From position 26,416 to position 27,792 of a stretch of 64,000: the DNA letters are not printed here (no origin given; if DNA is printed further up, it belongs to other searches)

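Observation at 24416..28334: ACAD, SDR, APH-kinase and histidine-phosphatase operon: a bacterial 4-hydroxyacyl-CoA phosphorylation-elimination module (lva / ACAD10-11-like)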

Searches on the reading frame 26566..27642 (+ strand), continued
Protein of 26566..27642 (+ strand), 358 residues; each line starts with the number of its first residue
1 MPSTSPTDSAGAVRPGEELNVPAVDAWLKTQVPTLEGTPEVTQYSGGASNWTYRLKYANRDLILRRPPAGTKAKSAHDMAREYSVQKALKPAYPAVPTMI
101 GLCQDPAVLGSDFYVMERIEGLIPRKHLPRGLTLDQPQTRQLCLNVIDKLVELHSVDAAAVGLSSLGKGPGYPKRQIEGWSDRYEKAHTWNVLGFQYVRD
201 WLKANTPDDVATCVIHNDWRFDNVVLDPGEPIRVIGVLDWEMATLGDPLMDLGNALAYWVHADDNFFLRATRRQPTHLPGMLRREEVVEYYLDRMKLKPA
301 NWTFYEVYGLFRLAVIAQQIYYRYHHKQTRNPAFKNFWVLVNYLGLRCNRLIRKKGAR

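Call 89: get_annotated_region(hit=H86, flank=6000)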
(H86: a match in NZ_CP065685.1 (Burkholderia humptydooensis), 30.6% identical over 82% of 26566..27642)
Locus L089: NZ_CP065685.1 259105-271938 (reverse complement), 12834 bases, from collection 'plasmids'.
description: Burkholderia humptydooensis strain FDAARGOS_899 plasmid unnamed, complete sequence
organism: Burkholderia humptydooensis (NCBI taxid 430531)
taxonomy: Bacteria; Pseudomonadota; Betaproteobacteria; Burkholderiales; Burkholderiaceae; Burkholderia; Burkholderia humptydooensis
host: -; source: -; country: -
typing (MOB-suite, as given by PLSDB): conjugative; replicon rep_cluster_523; relaxase MOBF; mating-pair formation MPF_F
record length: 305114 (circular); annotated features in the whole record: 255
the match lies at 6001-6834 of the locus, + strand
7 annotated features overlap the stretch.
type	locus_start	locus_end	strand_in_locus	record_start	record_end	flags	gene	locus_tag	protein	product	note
CDS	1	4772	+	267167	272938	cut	-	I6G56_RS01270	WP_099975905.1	non-ribosomal peptide synthetase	-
CDS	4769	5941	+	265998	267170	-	-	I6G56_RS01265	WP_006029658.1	acyl-CoA dehydrogenase family protein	-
CDS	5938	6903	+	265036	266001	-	-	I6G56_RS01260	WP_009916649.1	phosphotransferase family protein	-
CDS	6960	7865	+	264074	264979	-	-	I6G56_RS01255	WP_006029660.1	NAD(P)/FAD-dependent oxidoreductase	-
CDS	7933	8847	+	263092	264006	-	-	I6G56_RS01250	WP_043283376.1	alpha/beta hydrolase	-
CDS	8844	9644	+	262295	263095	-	-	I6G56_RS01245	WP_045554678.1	thioesterase domain-containing protein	GO:0009058 - biosynthetic process [Evidence IEA]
CDS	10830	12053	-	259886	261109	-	-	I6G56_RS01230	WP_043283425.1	IS110 family transposase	-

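Call 90: get_annotated_region(hit=H69, flank=6000)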
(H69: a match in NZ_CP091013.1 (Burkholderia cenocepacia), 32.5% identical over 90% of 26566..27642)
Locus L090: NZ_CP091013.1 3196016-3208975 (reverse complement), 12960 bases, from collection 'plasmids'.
description: Burkholderia cenocepacia strain CMCC(B)23006 plasmid unnamed1, complete sequence
organism: Burkholderia cenocepacia (NCBI taxid 95486)
taxonomy: Bacteria; Pseudomonadota; Betaproteobacteria; Burkholderiales; Burkholderiaceae; Burkholderia; Burkholderia cenocepacia
host: -; source: -; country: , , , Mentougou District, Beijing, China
typing (MOB-suite, as given by PLSDB): non-mobilizable
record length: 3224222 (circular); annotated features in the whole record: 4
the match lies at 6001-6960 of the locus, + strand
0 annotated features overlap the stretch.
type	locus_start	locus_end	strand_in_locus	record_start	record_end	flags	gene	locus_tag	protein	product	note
